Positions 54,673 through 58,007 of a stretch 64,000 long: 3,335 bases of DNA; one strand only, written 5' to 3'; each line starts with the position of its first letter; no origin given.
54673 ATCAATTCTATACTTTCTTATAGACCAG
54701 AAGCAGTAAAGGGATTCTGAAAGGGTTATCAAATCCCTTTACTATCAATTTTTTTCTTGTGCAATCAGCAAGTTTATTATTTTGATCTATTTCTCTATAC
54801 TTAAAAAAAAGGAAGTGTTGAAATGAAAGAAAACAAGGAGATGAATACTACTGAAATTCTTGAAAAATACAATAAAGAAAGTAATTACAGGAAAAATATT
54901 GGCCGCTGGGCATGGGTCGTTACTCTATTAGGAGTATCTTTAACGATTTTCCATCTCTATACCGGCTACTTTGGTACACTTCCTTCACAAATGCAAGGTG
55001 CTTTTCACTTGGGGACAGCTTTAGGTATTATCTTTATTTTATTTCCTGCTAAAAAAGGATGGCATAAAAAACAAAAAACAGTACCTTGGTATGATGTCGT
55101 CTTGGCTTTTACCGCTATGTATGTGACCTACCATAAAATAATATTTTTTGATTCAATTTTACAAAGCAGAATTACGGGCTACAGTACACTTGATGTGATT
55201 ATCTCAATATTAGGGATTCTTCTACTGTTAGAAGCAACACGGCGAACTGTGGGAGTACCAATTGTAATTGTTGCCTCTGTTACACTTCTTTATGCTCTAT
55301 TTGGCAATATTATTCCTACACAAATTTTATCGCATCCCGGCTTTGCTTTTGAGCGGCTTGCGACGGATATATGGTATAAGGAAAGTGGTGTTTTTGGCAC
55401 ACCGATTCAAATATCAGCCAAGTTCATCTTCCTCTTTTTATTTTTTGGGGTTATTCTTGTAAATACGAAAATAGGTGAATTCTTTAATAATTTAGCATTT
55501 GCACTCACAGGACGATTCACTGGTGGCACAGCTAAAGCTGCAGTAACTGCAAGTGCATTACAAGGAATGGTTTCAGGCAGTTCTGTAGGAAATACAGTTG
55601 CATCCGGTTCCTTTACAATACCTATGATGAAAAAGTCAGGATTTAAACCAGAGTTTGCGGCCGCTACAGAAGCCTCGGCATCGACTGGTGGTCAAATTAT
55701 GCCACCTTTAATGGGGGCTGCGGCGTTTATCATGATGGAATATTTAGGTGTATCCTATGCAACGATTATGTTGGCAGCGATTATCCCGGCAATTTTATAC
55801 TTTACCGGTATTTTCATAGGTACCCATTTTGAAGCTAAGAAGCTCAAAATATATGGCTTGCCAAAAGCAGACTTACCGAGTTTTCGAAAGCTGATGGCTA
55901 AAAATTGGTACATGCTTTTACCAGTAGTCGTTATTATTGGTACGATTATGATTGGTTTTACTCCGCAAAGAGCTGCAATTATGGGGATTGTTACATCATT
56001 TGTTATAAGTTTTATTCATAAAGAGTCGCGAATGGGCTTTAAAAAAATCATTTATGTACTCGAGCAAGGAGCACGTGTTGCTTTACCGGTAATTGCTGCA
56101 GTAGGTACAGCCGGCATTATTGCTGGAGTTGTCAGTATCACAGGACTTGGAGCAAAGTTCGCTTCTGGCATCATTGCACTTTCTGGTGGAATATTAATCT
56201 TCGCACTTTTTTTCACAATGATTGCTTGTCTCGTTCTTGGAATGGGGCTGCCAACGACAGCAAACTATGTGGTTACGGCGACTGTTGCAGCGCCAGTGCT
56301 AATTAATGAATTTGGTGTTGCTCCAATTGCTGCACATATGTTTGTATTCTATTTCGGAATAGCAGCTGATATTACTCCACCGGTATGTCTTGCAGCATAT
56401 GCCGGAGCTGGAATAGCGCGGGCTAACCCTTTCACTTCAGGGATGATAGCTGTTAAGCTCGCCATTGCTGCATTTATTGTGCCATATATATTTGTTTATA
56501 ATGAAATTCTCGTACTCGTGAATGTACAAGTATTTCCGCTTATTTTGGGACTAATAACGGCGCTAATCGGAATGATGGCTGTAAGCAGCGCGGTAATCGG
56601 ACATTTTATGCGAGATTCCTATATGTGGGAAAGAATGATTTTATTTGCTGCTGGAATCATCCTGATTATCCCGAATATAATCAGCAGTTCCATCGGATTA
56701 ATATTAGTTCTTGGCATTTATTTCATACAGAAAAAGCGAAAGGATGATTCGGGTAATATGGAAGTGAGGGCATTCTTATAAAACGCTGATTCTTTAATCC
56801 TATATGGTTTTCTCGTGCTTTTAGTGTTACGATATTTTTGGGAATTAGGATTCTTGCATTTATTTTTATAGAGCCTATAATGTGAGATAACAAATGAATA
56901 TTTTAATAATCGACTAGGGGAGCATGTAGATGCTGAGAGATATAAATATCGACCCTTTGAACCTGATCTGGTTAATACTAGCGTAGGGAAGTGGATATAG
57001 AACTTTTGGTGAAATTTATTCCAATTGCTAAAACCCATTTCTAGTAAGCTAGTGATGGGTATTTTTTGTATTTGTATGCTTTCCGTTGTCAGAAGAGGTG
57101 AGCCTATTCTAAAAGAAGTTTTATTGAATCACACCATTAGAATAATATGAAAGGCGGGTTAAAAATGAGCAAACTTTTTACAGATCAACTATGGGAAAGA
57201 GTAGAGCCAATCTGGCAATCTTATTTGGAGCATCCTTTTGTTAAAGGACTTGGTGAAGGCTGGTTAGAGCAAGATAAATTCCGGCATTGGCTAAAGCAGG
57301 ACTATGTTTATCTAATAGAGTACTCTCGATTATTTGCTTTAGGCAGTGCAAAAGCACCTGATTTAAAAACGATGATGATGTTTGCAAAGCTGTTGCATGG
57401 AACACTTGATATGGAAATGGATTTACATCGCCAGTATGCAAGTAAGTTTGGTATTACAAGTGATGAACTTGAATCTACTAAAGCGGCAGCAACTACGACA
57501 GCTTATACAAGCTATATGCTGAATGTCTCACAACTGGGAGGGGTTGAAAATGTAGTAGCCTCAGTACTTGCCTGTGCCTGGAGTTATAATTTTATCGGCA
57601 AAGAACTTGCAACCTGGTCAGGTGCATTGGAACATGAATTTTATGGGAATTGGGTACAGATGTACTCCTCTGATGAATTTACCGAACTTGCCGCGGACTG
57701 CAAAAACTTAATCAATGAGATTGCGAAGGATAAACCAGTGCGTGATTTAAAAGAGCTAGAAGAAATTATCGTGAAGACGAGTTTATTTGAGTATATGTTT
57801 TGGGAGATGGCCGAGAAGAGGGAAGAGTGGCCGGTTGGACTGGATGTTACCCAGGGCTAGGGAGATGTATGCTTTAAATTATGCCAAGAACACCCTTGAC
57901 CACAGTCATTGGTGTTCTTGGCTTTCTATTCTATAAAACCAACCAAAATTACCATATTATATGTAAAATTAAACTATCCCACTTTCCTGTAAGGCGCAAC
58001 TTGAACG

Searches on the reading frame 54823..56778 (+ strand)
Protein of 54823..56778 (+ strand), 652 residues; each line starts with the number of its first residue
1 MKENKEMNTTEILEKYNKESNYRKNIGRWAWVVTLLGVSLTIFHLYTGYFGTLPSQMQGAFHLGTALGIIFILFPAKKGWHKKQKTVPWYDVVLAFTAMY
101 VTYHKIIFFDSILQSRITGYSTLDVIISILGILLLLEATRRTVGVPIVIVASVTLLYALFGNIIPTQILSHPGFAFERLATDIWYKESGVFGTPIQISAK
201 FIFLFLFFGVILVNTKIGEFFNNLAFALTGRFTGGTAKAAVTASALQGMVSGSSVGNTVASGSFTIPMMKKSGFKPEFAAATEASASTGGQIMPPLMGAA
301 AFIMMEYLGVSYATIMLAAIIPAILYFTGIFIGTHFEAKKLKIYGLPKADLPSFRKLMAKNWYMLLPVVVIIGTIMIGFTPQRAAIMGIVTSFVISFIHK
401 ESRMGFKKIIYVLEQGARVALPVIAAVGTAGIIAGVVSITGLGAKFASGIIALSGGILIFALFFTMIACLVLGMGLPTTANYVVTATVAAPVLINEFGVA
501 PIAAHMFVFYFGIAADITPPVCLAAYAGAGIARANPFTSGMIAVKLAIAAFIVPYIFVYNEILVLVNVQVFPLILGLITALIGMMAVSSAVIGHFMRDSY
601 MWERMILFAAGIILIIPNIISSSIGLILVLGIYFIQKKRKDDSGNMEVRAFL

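Call 5: search_protein_families(library=pfam, proteins=[window:54823-56778:+], max_evalue=1)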
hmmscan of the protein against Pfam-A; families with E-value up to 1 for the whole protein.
window:54823-56778:+ (652 aa): 2 families
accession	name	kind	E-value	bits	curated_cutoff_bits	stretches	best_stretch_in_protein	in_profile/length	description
PF06808.19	DctM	-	2.6e-96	323.4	23.8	1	130-568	1-409/413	Tripartite ATP-independent periplasmic transporter, DctM component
PF11874.13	DUF3394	-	1.7e-07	31.6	28.2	1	574-621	2-49/181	Domain of unknown function (DUF3394)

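Call 21: search_protein_families(library=ncbifam, proteins=[window:54823-56778:+], max_evalue=0.00001)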
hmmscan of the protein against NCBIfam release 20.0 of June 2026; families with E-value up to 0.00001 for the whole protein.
window:54823-56778:+ (652 aa): 3 families
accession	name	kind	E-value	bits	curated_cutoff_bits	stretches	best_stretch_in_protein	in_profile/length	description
TIGR02123.1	TRAP_fused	subfamily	3.8e-214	712.9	320.65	1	29-640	1-612/615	TRAP transporter fused permease subunit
TIGR00786.1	dctM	subfamily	3.6e-31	108.3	268.45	1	204-574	45-400/405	TRAP transporter large permease subunit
NF011634.1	PRK15060.1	equivalog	3.2e-16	59.4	800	1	201-564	58-419/425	2,3-diketo-L-gulonate TRAP transporter large permease YiaN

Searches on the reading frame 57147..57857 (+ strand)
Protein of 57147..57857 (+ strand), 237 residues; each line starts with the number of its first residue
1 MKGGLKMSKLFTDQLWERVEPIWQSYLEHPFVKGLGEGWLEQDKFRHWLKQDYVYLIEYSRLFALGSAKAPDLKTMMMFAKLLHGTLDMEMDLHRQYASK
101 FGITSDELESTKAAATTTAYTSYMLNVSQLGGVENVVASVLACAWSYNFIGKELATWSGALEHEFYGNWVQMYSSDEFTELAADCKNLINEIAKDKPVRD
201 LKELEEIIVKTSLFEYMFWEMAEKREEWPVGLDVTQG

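Call 21: search_protein_families(library=ncbifam, proteins=[window:57147-57857:+], max_evalue=0.00001)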
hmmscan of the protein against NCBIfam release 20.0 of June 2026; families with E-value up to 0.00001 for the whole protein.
window:57147-57857:+ (237 aa): 3 families
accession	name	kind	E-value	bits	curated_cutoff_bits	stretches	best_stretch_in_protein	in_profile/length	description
TIGR04306.1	salvage_TenA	equivalog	1.9e-59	200.9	130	1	19-223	1-206/208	thiaminase II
NF011301.0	PRK14713.1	equivalog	5.4e-40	137.7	512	1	6-227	317-531/534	bifunctional hydroxymethylpyrimidine kinase/phosphomethylpyrimidine kinase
NF007070.0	PRK09517.1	equivalog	4.2e-28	98.1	761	1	11-224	546-751/755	multifunctional thiamine-phosphate pyrophosphorylase/synthase/phosphomethylpyrimidine kinase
